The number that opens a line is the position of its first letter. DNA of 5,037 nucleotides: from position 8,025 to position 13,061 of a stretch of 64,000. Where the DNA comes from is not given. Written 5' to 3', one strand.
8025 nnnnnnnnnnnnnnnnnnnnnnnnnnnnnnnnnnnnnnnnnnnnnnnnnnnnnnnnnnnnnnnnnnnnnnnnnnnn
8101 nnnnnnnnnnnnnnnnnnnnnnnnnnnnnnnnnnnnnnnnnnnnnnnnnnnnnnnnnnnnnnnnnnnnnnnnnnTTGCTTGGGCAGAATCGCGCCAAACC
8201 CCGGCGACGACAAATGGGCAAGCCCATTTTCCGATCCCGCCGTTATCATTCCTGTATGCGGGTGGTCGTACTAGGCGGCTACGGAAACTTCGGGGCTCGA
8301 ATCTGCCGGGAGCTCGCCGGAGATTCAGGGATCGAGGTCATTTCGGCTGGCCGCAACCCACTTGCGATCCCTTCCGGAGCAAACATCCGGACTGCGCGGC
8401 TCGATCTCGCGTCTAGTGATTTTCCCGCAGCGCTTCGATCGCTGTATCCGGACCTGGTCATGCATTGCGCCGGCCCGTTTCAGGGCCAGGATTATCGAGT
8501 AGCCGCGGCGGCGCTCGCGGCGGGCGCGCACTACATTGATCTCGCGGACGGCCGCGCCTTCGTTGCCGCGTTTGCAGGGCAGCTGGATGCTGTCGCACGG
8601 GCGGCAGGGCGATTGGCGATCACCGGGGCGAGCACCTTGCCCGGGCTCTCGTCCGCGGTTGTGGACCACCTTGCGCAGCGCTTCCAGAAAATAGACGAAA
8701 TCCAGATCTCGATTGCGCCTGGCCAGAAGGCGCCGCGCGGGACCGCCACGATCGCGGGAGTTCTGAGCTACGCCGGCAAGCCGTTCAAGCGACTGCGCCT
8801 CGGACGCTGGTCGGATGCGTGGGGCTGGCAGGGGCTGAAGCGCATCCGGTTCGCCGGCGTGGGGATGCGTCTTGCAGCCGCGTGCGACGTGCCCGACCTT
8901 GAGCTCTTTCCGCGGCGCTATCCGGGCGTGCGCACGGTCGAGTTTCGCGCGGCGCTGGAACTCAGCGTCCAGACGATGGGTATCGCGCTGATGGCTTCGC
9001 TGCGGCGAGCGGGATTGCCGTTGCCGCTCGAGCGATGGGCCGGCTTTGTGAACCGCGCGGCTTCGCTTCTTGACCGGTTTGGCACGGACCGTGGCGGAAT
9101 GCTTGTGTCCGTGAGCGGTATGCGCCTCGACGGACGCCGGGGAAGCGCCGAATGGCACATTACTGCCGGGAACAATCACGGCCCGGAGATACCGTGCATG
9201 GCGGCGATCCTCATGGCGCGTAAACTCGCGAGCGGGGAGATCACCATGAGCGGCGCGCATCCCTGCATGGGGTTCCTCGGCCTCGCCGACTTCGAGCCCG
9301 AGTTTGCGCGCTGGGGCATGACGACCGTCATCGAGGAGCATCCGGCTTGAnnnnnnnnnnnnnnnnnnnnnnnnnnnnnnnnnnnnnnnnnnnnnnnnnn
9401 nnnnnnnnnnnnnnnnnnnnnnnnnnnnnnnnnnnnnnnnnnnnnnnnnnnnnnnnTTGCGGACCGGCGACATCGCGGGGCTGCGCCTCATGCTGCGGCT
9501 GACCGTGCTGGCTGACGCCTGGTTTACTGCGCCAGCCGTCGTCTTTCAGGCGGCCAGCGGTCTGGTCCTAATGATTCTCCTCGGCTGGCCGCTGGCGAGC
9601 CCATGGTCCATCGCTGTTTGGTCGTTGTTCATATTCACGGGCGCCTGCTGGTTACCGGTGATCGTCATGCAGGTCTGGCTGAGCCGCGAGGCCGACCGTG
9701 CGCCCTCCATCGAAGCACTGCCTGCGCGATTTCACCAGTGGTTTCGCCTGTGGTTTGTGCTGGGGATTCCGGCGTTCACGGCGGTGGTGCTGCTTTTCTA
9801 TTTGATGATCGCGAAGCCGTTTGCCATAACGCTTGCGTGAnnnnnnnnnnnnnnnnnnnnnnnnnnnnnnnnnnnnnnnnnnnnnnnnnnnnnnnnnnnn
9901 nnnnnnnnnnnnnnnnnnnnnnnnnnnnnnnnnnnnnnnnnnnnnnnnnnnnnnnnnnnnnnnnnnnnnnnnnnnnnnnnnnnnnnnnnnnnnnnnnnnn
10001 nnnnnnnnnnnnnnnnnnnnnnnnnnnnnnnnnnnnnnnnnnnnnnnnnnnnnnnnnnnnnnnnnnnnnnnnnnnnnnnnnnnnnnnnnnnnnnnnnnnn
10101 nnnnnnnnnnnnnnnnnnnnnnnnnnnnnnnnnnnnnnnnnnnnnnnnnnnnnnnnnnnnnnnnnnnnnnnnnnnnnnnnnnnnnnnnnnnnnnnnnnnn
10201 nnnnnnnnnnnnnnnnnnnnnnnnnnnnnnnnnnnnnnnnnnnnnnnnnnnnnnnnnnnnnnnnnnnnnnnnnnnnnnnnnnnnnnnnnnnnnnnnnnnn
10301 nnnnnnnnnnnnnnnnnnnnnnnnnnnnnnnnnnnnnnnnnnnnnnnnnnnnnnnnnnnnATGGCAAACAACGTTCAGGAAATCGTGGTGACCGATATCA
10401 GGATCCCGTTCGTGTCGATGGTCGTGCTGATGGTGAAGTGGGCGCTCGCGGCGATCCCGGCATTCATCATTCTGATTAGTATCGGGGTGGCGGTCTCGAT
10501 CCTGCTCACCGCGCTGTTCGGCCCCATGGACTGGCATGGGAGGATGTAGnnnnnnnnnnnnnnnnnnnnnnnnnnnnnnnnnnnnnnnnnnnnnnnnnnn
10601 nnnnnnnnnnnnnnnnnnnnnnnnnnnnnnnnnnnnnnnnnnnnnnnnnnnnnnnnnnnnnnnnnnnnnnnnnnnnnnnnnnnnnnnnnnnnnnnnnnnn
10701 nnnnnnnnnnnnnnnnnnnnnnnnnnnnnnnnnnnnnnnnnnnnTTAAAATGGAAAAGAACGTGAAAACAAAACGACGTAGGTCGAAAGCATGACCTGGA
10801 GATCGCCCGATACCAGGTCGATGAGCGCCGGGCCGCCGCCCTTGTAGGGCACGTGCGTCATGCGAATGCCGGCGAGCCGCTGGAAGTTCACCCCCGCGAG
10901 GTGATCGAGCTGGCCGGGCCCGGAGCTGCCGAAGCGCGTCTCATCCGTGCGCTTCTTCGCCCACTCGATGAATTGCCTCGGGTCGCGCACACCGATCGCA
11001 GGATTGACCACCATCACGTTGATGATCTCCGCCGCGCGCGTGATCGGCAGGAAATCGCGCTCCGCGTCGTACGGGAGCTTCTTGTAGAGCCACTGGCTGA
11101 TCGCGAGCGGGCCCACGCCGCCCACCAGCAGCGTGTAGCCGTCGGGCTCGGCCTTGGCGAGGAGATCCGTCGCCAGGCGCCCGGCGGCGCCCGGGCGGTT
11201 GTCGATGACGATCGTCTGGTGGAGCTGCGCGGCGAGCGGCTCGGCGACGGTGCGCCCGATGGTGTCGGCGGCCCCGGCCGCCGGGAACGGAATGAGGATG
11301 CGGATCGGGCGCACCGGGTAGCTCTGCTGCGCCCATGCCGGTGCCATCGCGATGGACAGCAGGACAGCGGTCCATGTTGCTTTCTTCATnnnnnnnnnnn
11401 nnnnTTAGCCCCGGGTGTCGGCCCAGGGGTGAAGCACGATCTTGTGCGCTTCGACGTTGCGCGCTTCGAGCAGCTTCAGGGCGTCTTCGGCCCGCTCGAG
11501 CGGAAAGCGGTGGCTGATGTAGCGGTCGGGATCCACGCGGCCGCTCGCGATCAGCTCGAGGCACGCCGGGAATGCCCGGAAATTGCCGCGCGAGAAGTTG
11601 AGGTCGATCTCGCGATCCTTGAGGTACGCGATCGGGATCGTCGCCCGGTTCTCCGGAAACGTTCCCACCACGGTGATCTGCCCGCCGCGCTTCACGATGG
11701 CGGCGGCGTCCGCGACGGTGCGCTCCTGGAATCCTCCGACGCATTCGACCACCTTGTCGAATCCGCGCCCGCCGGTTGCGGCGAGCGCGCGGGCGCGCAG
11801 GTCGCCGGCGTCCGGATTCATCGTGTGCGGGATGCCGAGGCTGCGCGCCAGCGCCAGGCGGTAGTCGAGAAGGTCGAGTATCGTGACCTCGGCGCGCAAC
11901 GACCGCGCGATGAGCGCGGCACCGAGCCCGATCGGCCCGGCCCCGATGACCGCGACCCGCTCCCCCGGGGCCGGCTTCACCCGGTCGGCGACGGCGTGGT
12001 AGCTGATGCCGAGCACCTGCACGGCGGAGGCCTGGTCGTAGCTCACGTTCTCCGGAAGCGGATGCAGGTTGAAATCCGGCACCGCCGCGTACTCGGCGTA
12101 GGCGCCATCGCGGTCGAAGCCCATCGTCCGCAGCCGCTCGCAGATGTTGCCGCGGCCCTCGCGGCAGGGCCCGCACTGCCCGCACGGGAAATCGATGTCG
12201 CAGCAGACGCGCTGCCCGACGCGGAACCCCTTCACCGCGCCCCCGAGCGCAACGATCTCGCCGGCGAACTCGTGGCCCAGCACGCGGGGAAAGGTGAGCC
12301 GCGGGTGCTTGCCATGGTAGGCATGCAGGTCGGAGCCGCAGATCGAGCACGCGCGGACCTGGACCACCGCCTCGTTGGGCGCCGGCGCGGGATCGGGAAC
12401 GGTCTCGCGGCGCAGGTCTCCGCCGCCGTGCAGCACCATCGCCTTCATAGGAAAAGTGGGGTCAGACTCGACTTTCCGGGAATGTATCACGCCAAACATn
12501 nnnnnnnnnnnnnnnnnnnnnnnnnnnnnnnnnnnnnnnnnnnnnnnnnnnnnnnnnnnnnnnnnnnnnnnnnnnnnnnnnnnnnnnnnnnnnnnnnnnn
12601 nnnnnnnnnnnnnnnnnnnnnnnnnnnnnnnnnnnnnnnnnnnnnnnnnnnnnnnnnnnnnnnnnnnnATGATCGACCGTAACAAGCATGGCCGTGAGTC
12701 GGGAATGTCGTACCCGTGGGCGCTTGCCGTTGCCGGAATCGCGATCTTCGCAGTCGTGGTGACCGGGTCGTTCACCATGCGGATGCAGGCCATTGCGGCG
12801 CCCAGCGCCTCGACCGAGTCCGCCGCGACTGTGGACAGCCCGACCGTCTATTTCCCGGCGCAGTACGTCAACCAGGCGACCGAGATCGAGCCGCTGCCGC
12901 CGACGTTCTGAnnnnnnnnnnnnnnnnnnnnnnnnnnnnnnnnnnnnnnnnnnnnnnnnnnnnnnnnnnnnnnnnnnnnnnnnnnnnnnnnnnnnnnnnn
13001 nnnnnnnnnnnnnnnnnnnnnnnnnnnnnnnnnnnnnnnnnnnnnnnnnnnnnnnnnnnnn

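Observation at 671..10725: Two ~175-bp direct repeats, each with a full tRNA-Gln(CTG) plus leader, bracket a 9.7-kb segment; the second copy truncates a TctC gene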

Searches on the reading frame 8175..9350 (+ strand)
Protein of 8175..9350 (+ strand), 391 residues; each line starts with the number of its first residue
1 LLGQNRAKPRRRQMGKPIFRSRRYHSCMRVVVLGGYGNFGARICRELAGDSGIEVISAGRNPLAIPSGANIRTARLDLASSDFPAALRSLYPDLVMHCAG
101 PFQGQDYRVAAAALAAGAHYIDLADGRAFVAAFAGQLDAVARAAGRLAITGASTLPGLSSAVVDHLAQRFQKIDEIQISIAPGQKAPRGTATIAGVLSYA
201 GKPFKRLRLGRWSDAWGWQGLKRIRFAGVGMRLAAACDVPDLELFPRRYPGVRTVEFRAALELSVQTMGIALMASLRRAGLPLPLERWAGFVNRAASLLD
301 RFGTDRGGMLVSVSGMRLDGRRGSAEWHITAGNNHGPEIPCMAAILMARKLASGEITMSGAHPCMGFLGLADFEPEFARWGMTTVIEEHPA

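Call 6: search_protein_families(library=pfam, proteins=[window:8175-9350:+], max_evalue=0.01)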
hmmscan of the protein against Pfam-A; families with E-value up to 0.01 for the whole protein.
window:8175-9350:+ (391 aa): 2 families
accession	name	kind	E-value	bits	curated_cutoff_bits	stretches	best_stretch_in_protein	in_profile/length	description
PF03435.24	Sacchrp_dh_NADP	-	2.8e-06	28.1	25.1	1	30-127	1-98/129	Saccharopine dehydrogenase NADP binding domain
PF01370.27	Epimerase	-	0.00011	22.2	20.9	1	30-103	1-75/240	NAD dependent epimerase/dehydratase family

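Call 62: search_protein_families(library=pfam, proteins=[window:8256-9350:+], max_evalue=1)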
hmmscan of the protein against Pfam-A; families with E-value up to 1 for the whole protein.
window:8256-9350:+ (364 aa): 3 families
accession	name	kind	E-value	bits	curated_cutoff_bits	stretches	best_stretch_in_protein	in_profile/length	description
PF03435.24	Sacchrp_dh_NADP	-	2.4e-06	28.3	25.1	1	3-100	1-98/129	Saccharopine dehydrogenase NADP binding domain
PF01370.27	Epimerase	-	8.8e-05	22.5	20.9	1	3-76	1-75/240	NAD dependent epimerase/dehydratase family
PF04321.23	RmlD_sub_bind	-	0.13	11.8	27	1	1-72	1-59/287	RmlD substrate binding domain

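Call 63: search_protein_families(library=ncbifam, proteins=[window:8256-9350:+], max_evalue=0.1)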
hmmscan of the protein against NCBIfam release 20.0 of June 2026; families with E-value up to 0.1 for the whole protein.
window:8256-9350:+ (364 aa): 4 families
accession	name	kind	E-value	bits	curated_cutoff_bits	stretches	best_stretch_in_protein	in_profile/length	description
NF005754.0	PRK07578.1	equivalog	0.001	19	167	0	1-34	1-32/200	short chain dehydrogenase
NF006409.0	PRK08655.1-3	equivalog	0.0054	16.3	310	1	1-38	1-37/290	prephenate dehydrogenase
TIGR01921.1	DAP-DH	equivalog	0.02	14.1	180.6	1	8-134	10-128/324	diaminopimelate dehydrogenase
NF042422.1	oxyalk_red_OleD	equivalog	0.036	13.4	580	1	1-56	1-55/329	2-alkyl-3-oxoalkanoate reductase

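Call 92: search_protein_families(library=phrogs, proteins=[window:8256-9350:+], max_evalue=0.01)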
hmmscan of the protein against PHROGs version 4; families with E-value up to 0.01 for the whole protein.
window:8256-9350:+ (364 aa): 0 families

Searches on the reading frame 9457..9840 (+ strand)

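Call 6: search_protein_families(library=pfam, proteins=[window:9457-9840:+], max_evalue=0.01)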
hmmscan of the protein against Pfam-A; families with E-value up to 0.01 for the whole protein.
window:9457-9840:+ (127 aa): 2 families
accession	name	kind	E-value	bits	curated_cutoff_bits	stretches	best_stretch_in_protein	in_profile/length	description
PF10027.14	DUF2269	-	4.3e-31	108.5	28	1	2-121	30-150/150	Predicted integral membrane protein (DUF2269)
PF01040.23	UbiA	-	0.0093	15.7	34.2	0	36-124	124-215/250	UbiA prenyltransferase family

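Call 92: search_protein_families(library=phrogs, proteins=[window:9457-9840:+], max_evalue=0.01)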
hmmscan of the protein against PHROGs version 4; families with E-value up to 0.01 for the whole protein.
window:9457-9840:+ (127 aa): 0 families

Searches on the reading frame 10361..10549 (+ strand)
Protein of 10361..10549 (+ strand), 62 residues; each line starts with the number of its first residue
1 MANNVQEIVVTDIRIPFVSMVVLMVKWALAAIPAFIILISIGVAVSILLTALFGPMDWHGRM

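Call 42: find_encoding_contigs(protein=window:10361-10549:+, flank=10000, max_places=8)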
Protein window:10361-10549:+ (62 aa): no gene with exactly this product is on record in the collection.

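Call 62: search_protein_families(library=pfam, proteins=[window:10361-10549:+], max_evalue=1)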
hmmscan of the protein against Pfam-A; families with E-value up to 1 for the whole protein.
window:10361-10549:+ (62 aa): 0 families

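Call 63: search_protein_families(library=ncbifam, proteins=[window:10361-10549:+], max_evalue=0.1)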
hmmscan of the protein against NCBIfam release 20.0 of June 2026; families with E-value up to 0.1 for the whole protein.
window:10361-10549:+ (62 aa): 2 families
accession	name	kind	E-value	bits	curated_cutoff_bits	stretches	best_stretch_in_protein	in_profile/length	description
NF047706.1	LIC12611_phage_tail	subfamily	0.05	12.3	480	1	14-53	378-420/628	LIC12611 family phage tail protein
NF041305.1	SecF_Halo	equivalog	0.059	12.7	420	1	10-50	167-207/289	protein translocase subunit SecF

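Call 92: search_protein_families(library=phrogs, proteins=[window:10361-10549:+], max_evalue=0.01)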
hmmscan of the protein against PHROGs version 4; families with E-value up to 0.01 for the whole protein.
window:10361-10549:+ (62 aa): 0 families

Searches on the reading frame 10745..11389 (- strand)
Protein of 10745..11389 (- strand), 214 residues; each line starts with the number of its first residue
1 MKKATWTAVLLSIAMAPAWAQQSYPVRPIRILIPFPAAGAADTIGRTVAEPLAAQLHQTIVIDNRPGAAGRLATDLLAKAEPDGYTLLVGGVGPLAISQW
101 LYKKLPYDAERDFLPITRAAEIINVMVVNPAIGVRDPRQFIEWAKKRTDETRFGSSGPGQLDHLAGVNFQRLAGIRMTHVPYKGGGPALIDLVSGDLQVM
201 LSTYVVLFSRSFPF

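Call 7: search_protein_families(library=pfam, proteins=[window:10745-11389:-], max_evalue=0.01)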
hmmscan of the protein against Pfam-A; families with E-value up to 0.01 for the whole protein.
window:10745-11389:- (214 aa): 1 family
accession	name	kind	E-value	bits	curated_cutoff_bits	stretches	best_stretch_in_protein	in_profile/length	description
PF03401.19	TctC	-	8.9e-33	114.4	27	1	45-204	2-160/274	Tripartite tricarboxylate transporter family receptor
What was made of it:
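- Checked: ORF 10745-11389(-) covers Pfam TctC positions 2-160 of 274 (call 7).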

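Call 34: find_homologous_proteins(query=window:10778-11389:-, max_evalue=1e-40)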
Query window:10778-11389:- (204 aa): 2746 proteins with E <= 1e-40 among 8000 candidates; the best 120 are listed.
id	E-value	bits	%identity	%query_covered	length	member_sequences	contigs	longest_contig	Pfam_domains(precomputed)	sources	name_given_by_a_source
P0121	1.4e-130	451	100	100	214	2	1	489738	PF03401.19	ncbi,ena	-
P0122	6.5e-119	413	92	100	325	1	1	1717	PF03401.19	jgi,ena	-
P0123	7.9e-115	399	87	100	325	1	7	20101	PF03401.19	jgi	jgi:tripartite-type tricarboxylate transporter receptor subunit TctC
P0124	2.3e-110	385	87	100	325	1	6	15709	PF03401.19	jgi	jgi:tripartite-type tricarboxylate transporter receptor subunit TctC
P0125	8.8e-110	383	85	100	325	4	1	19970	PF03401.19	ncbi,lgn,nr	ncbi:MAG TPA: tripartite tricarboxylate transporter substrate binding protein [Burkholderiales bacte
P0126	1.4e-108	379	90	92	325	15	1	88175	PF03401.19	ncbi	ncbi:MAG TPA: tripartite tricarboxylate transporter substrate binding protein [Burkholderiales bacte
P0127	2.9e-108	378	85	99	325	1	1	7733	PF03401.19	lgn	-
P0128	2.7e-106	371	85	99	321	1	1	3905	PF03401.19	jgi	jgi:tripartite-type tricarboxylate transporter receptor subunit TctC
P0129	2.2e-105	369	82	100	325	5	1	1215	PF03401.19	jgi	jgi:tripartite-type tricarboxylate transporter receptor subunit TctC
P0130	5.1e-105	367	81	100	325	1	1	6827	PF03401.19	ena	-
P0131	3.7e-104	365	86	90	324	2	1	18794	PF03401.19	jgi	jgi:tripartite-type tricarboxylate transporter receptor subunit TctC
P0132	8.9e-103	360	88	93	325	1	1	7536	PF03401.19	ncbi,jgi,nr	ncbi:MAG: hypothetical protein A3I02_00660 [Betaproteobacteria bacterium RIFCSPLOWO2_02_FULL_67_26]|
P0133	2.5e-102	359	80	100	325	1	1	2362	PF03401.19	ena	-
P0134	6.1e-102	357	88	93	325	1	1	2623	PF03401.19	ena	-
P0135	1.3e-100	353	80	100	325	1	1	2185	PF03401.19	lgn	-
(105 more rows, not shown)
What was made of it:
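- Checked: Its orthologues are 325 aa (call 34).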

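Call 36: find_encoding_contigs(protein=P0126, flank=10000, max_places=4)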
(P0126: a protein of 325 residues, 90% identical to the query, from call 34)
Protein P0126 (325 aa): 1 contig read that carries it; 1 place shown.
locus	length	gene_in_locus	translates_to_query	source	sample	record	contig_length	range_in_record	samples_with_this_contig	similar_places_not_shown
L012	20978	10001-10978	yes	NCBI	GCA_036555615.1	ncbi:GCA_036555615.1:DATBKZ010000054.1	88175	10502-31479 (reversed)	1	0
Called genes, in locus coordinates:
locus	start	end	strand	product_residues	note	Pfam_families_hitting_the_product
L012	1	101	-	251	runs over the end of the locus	-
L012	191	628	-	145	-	PF07719:TPR_2 (faint), PF13428:TPR_14 (weak), PF13432:TPR_16 (weak), PF14559:TPR_19, PF13431:TPR_17 (weak)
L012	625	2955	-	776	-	PF14814:UB2H, PF00912:Transgly, PF00905:Transpeptidase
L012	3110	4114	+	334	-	PF25608:NAL1_N (weak)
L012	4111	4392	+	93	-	-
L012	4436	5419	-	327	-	PF02668:TauD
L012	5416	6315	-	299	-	PF01557:FAA_hydrolase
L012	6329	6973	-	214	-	PF02798:GST_N, PF13417:GST_N_3 (weak), PF13409:GST_N_2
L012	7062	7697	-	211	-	PF02627:CMD (weak)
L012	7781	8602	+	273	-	PF02535:Zip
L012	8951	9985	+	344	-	PF08240:ADH_N, PF00070:Pyr_redox (faint), PF07992:Pyr_redox_2 (weak), PF01262:AlaDh_PNT_C (weak), PF00107:ADH_zinc_N, PF13602:ADH_zinc_N_2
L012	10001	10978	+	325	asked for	PF03401:TctC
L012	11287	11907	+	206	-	-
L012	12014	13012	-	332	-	PF04909:Amidohydro_2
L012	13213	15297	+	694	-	-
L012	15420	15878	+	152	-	PF00111:Fer2, PF01799:Fer2_2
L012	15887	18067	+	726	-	PF20256:MoCoBD_2, PF02738:MoCoBD_1, PF20256:MoCoBD_2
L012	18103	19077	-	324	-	PF05368:NmrA, PF13460:NAD_binding_10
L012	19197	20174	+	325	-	PF00126:HTH_1, PF03466:LysR_substrate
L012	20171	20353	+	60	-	-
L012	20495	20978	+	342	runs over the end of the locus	PF03401:TctC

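Call 40: find_encoding_contigs(protein=P0121, flank=10000, max_places=6)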
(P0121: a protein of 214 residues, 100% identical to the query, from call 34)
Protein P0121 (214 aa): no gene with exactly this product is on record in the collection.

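Call 62: search_protein_families(library=pfam, proteins=[L012:11287-11907:+], max_evalue=1)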
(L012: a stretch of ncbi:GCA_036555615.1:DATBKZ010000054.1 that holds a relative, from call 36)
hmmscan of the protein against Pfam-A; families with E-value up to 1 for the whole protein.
L012:11287-11907:+ (206 aa): 2 families
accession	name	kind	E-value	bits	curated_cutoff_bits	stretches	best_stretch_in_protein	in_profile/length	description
PF07588.17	DUF1554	-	0.00075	19.8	27.5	1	21-53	6-38/136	Protein of unknown function (DUF1554)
PF06482.17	Endostatin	-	0.011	15.8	29.4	1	21-102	12-89/170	Collagenase NC10 and Endostatin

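Call 85: find_encoding_contigs(protein=P0123, flank=10000, max_places=4)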
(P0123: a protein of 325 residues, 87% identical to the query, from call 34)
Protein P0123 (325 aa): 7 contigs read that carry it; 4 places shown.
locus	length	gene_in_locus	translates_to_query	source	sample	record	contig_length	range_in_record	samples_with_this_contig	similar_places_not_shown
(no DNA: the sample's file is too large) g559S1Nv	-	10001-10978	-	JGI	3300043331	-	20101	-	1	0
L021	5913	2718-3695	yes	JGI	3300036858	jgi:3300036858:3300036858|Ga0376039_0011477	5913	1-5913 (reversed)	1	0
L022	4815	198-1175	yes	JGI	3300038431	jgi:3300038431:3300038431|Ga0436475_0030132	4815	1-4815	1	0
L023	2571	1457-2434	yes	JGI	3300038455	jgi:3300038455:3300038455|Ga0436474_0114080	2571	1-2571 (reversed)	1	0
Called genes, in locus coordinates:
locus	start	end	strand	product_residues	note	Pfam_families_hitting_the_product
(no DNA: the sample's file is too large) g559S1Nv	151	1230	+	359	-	PF02900:LigB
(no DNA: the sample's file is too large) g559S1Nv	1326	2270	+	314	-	PF03401:TctC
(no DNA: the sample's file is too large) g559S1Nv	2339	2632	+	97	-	PF07045:DUF1330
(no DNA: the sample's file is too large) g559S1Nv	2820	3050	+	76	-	-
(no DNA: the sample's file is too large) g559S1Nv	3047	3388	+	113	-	-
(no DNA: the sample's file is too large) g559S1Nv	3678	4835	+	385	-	PF02746:MR_MLE_N, PF13378:MR_MLE_C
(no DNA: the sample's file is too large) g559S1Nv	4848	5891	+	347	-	PF02668:TauD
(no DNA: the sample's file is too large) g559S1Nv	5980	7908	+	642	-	PF06808:DctM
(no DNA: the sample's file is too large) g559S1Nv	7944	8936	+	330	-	PF16868:NMT1_3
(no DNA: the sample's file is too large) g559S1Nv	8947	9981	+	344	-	PF08240:ADH_N, PF00070:Pyr_redox (faint), PF07992:Pyr_redox_2, PF01262:AlaDh_PNT_C (weak), PF00107:ADH_zinc_N, PF13602:ADH_zinc_N_2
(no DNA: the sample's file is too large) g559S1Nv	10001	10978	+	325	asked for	PF03401:TctC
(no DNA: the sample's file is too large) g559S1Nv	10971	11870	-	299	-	-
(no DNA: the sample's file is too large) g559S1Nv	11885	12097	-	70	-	?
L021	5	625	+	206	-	PF06808:DctM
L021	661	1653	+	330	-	PF16868:NMT1_3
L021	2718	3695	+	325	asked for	PF03401:TctC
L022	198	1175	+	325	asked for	PF03401:TctC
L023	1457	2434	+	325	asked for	PF03401:TctC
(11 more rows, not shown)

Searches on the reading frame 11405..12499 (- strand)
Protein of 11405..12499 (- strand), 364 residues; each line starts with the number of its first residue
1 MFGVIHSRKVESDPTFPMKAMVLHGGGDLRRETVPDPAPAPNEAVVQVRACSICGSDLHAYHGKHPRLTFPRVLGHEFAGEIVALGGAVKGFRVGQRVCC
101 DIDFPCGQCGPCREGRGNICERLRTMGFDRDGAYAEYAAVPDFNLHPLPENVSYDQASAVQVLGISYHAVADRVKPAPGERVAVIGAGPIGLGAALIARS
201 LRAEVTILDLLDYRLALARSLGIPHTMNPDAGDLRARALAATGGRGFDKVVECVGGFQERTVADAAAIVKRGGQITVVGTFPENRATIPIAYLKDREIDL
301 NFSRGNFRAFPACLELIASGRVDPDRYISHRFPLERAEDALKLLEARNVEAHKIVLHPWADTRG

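Call 7: search_protein_families(library=pfam, proteins=[window:11405-12499:-], max_evalue=0.01)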
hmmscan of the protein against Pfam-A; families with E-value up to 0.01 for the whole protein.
window:11405-12499:- (364 aa): 7 families
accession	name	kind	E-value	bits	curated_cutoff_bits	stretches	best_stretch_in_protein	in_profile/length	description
PF08240.17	ADH_N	-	2.5e-32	111.7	23.5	1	41-150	2-104/104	Alcohol dehydrogenase GroES-like domain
PF00107.32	ADH_zinc_N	-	1e-20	74.4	31.8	1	189-318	1-128/129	Zinc-binding dehydrogenase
PF13602.12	ADH_zinc_N_2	-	5.7e-11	43.9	27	1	234-349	14-128/134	Zinc-binding dehydrogenase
PF07992.20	Pyr_redox_2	-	2.6e-06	27.5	26.1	1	165-213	127-176/291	Pyridine nucleotide-disulphide oxidoreductase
PF01262.27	AlaDh_PNT_C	-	2.8e-05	24.1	23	1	179-216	28-65/214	Alanine dehydrogenase/PNT, C-terminal domain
PF00070.33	Pyr_redox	-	0.00032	21.6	22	1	181-213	1-33/82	Pyridine nucleotide-disulphide oxidoreductase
PF10589.14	NADH_4Fe-4S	-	0.0062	16.8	23.5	0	106-126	15-35/85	NADH-ubiquinone oxidoreductase-F iron-sulfur binding region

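Call 11: find_encoding_contigs(protein=window:11405-12499:-, flank=10000, max_places=10)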
Protein window:11405-12499:- (364 aa): no gene with exactly this product is on record in the collection.

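Call 38: find_encoding_contigs(protein=window:11405-12439:-, flank=10000, max_places=8)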
Protein window:11405-12439:- (344 aa): no gene with exactly this product is on record in the collection.
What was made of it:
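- Tried and rejected: Look-ups of the window's own ADH, TctC' and 62-aa protein returned nothing, so the source contig cannot be reached this way (calls 11, 38, 40, 42).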

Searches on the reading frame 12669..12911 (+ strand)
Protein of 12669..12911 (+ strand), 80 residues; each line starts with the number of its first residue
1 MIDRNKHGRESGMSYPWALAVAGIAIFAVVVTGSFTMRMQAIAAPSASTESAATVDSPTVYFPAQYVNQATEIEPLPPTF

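Call 62: search_protein_families(library=pfam, proteins=[window:12669-12911:+], max_evalue=1)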
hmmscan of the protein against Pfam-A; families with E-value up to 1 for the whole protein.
window:12669-12911:+ (80 aa): 2 families
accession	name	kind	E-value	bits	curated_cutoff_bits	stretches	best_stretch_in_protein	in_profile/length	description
PF16357.10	PepSY_TM_like_2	-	0.057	13.9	27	1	7-45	137-175/197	Putative PepSY_TM-like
PF05751.16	FixH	-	0.085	13.3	23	1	16-45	5-34/150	FixH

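Call 92: search_protein_families(library=phrogs, proteins=[window:12669-12911:+], max_evalue=0.01)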
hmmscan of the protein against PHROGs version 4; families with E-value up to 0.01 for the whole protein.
window:12669-12911:+ (80 aa): 0 families
